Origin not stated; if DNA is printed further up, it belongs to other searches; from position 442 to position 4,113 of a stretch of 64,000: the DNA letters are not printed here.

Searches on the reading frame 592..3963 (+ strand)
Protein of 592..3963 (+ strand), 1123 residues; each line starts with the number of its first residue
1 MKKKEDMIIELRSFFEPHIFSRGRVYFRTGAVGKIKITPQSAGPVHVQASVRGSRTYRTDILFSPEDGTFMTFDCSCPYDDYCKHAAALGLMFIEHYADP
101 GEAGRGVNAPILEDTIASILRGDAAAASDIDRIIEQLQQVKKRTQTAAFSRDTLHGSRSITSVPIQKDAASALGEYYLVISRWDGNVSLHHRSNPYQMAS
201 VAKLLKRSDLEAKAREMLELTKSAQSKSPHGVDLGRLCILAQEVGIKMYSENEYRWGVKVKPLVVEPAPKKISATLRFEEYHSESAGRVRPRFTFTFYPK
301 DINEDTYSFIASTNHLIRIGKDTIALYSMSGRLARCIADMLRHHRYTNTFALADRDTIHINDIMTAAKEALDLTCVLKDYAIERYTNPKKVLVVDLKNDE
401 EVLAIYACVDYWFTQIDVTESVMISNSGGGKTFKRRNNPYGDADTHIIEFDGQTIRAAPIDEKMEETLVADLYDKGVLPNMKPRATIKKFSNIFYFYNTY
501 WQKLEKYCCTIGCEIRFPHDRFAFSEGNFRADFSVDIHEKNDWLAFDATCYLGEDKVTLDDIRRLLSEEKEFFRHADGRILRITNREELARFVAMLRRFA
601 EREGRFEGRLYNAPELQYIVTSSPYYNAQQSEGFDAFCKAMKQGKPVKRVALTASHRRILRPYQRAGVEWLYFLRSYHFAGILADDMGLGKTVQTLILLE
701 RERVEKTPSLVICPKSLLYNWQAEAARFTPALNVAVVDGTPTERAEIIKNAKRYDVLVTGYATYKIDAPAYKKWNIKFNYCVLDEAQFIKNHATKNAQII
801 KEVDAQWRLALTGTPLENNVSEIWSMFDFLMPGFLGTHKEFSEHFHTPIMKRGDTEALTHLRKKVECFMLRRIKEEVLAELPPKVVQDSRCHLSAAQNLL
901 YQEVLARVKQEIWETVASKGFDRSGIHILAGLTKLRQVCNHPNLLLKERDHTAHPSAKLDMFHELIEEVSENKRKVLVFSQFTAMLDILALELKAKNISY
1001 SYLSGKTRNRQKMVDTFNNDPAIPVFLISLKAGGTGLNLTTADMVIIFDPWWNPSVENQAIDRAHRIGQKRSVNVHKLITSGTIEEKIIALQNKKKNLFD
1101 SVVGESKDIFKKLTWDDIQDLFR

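Call 18: search_protein_families(library=pfam, proteins=[window:592-3963:+], max_evalue=0.00001)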
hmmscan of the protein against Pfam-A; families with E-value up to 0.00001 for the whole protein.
window:592-3963:+ (1123 aa): 3 families
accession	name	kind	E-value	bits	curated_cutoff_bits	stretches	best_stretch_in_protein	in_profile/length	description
PF00176.29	SNF2-rel_dom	-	1.6e-70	237.9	24.9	1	663-944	1-290/290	SNF2-related domain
PF00271.37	Helicase_C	-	1.3e-24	87.1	23.5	1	958-1068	2-110/110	Helicase conserved C-terminal domain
PF04851.21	ResIII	-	1.4e-06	28.7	22.5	1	660-815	4-162/164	Type III restriction enzyme, res subunit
